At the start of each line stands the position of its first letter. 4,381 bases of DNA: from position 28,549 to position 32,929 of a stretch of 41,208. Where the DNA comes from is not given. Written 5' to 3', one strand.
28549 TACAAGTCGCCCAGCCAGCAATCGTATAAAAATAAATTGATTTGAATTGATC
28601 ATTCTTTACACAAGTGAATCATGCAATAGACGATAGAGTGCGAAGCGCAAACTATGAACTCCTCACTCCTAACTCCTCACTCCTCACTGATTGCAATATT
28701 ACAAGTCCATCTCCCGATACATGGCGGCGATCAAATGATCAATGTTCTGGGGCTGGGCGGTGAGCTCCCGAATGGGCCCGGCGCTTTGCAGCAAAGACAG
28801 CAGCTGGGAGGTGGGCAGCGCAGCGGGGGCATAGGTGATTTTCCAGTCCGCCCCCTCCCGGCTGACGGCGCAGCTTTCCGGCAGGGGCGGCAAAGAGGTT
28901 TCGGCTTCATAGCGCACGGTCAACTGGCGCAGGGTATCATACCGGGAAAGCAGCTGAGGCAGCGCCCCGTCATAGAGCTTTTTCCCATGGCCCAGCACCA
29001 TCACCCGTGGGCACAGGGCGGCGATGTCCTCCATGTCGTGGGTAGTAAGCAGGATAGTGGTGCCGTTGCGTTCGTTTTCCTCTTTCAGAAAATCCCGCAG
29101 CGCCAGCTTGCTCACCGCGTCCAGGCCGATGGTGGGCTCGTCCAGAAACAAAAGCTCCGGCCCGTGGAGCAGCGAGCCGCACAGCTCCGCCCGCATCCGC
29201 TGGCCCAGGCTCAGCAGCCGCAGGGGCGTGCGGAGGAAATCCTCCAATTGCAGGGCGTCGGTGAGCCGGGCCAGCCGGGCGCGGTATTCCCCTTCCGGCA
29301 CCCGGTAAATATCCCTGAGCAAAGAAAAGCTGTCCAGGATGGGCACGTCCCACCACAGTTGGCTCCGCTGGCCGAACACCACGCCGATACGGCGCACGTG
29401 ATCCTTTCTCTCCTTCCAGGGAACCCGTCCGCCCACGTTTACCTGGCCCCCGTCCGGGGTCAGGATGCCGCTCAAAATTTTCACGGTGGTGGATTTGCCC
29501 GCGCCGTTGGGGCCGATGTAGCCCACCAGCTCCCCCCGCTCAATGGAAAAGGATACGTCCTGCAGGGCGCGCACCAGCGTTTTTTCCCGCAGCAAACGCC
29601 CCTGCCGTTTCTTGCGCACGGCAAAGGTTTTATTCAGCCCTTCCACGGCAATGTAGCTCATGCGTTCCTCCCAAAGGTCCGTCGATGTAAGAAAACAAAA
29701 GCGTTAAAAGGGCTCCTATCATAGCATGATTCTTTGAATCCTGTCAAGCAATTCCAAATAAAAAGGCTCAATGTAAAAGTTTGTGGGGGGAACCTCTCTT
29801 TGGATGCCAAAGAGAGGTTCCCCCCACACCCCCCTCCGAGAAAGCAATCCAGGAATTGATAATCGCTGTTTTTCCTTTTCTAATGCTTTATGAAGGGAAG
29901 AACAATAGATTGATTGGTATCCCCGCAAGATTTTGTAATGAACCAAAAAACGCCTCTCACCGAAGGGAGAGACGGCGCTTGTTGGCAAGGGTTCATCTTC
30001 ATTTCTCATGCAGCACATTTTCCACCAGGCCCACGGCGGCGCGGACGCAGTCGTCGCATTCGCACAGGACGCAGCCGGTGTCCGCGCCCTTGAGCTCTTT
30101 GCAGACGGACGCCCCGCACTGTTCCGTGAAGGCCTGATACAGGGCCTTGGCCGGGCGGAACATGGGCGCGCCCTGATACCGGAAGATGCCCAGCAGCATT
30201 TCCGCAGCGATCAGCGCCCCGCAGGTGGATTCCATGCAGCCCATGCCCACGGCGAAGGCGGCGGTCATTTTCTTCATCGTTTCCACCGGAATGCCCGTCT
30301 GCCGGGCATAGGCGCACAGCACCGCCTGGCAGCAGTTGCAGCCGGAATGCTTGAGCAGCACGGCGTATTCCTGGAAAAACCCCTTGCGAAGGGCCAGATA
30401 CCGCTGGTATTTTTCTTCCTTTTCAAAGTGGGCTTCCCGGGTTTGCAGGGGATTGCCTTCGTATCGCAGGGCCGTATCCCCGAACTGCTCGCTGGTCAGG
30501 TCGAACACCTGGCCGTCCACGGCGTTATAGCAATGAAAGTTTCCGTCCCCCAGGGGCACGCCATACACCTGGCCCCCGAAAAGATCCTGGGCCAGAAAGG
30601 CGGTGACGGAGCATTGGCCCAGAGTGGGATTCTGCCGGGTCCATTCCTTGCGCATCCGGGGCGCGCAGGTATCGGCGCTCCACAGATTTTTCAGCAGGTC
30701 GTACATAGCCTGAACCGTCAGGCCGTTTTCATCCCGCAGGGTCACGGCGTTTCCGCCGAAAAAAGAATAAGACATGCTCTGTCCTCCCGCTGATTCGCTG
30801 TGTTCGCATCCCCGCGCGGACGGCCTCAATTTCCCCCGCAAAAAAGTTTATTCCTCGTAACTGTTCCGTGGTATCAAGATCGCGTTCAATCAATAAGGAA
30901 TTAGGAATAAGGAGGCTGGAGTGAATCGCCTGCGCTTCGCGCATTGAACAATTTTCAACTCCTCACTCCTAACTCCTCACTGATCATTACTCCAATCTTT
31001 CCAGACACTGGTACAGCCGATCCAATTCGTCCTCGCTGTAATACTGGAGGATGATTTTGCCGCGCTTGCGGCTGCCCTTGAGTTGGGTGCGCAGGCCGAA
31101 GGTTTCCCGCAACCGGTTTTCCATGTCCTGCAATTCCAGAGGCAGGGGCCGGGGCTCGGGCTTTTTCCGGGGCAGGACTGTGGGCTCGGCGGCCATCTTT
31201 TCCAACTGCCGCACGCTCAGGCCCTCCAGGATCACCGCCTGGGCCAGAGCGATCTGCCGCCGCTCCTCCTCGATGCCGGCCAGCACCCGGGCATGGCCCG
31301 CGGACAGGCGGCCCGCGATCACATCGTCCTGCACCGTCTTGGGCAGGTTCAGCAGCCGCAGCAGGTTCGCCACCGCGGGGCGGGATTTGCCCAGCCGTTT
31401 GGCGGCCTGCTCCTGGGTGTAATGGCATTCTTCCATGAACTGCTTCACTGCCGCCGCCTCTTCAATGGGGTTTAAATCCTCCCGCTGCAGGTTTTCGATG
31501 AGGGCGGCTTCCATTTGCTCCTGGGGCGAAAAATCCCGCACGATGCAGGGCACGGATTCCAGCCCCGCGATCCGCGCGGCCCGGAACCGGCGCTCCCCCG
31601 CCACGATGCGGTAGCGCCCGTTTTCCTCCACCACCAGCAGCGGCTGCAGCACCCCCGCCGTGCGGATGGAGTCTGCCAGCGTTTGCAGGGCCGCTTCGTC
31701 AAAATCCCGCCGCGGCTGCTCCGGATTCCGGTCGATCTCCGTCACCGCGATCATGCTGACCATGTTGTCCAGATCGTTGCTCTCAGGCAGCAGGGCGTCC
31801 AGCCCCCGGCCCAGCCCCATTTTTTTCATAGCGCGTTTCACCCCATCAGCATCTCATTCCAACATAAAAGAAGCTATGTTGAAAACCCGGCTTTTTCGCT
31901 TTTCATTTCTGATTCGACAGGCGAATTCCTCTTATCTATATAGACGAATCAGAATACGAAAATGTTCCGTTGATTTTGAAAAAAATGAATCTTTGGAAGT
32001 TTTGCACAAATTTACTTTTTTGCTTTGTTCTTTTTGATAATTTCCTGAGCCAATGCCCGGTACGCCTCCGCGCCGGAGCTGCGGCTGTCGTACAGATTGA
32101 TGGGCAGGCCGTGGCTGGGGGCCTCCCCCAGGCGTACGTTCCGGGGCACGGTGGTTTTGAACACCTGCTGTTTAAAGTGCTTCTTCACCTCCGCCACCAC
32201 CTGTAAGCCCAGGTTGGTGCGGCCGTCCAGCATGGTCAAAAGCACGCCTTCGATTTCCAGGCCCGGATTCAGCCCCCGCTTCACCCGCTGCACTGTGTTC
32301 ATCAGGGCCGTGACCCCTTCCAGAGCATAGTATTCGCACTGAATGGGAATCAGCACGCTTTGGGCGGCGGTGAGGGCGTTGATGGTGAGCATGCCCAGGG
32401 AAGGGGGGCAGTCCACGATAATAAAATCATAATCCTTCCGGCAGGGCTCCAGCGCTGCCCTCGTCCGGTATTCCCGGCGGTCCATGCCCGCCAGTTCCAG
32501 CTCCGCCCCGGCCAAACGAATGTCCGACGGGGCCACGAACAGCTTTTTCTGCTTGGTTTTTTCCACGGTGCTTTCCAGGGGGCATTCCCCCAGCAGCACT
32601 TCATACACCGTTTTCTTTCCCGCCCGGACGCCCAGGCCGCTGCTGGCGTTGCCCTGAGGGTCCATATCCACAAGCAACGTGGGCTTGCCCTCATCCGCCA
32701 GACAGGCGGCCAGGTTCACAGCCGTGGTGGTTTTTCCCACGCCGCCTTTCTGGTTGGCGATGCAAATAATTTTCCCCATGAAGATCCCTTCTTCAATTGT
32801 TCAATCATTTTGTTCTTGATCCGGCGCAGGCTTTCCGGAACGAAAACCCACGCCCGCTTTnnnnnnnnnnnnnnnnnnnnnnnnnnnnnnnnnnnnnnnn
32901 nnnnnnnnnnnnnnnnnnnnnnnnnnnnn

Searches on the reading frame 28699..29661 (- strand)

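Call 38: search_protein_families(library=pfam, proteins=[window:28699-29661:-])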
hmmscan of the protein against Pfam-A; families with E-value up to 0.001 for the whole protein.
window:28699-29661:- (320 aa): 2 families
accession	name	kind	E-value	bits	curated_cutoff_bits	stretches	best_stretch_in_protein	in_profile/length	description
PF00005.33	ABC_tran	-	1.9e-26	93.8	25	1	33-177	1-136/137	ABC transporter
PF13304.12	AAA_21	-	7e-12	46.5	27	1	145-210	233-300/304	AAA domain, putative AbiEii toxin, Type IV TA system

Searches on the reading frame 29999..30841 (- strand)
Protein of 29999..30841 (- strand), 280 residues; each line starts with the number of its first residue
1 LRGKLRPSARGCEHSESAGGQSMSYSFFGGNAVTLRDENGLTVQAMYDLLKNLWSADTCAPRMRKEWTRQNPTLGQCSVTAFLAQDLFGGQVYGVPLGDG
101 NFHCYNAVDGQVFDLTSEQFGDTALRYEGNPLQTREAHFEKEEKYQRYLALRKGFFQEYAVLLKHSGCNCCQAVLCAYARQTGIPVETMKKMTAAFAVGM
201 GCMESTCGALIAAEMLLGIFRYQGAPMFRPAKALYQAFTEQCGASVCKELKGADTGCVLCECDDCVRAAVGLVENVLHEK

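Call 38: search_protein_families(library=pfam, proteins=[window:29999-30841:-])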
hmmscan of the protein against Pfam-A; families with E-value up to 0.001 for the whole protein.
window:29999-30841:- (280 aa): 2 families
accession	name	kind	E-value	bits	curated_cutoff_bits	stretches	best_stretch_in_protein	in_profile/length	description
PF24585.1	YunG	-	3.7e-35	121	27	1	43-157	2-113/116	YunG protein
PF09719.15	C_GCAxxG_C_C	-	1.2e-19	71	27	1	168-275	1-117/118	Putative redox-active protein (C_GCAxxG_C_C)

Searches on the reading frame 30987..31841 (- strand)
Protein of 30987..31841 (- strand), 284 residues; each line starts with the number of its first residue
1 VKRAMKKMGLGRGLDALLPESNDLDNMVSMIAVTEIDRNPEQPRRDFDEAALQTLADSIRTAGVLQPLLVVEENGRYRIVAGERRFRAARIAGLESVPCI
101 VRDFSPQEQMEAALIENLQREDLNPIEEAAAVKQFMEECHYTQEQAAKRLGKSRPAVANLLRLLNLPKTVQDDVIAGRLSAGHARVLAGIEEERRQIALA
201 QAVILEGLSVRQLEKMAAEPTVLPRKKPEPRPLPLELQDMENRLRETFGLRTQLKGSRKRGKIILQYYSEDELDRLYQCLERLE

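Call 38: search_protein_families(library=pfam, proteins=[window:30987-31841:-])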
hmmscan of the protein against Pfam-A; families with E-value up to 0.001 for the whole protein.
window:30987-31841:- (284 aa): 5 families
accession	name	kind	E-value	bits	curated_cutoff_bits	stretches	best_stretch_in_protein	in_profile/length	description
PF17762.8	HTH_ParB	-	2.9e-37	127.3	22.6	1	121-219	1-99/102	ParB HTH domain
PF02195.25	ParB_N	-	6e-32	110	26.3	1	28-119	3-95/95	ParB N-terminal domain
PF23552.2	ParB_C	-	7.6e-07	28.9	23.8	1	237-278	5-47/50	ParB dimerisation domain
PF23433.1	DUF7119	-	2.7e-05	24.5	30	1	142-219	47-125/141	Family of unknown function (DUF7119)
PF01381.28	HTH_3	-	4.5e-05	23.9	23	1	132-162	1-31/55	Helix-turn-helix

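Call 56: find_encoding_contigs(protein=window:30987-31841:-, flank=4000, max_places=8)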
Protein window:30987-31841:- (284 aa): no gene with exactly this product is on record in the collection.

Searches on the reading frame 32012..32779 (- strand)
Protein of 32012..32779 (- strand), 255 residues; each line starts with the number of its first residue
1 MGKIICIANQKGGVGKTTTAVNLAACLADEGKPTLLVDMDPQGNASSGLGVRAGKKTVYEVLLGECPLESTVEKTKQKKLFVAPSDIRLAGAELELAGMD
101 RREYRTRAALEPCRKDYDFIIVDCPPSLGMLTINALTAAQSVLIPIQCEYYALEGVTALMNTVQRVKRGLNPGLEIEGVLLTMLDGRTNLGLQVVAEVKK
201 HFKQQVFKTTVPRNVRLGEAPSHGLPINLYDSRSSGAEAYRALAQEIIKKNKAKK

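Call 38: search_protein_families(library=pfam, proteins=[window:32012-32779:-])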
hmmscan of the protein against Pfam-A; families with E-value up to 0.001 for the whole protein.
window:32012-32779:- (255 aa): 8 families
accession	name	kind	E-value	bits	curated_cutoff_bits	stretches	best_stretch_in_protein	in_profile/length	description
PF13614.12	AAA_31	-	1.2e-65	221.2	27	1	3-176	2-177/177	AAA domain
PF01656.29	CbiA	-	3.3e-28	98.6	25.4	1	5-227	1-125/125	CobQ/CobB/MinD/ParA nucleotide binding domain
PF09140.17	MipZ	-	3.7e-11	43.3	20.7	1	4-152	2-135/262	ATPase MipZ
PF10609.15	ParA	-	7.1e-11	42.4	27.1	1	3-45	4-46/246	NUBPL iron-transfer P-loop NTPase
PF00142.24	Fer4_NifH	-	3.1e-10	40.4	25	1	10-61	7-58/271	4Fe-4S iron sulfur cluster binding proteins, NifH/frxC family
PF02374.21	ArsA_ATPase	-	1.1e-07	31.8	24.3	1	10-57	8-55/305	Anion-transporting ATPase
PF06564.18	CBP_BcsQ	-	1.2e-07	31.9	21.3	1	3-245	2-231/234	Cellulose biosynthesis protein BcsQ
PF00448.28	SRP54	-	5.9e-06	26.5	22.7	0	13-41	11-39/196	SRP54-type protein, GTPase domain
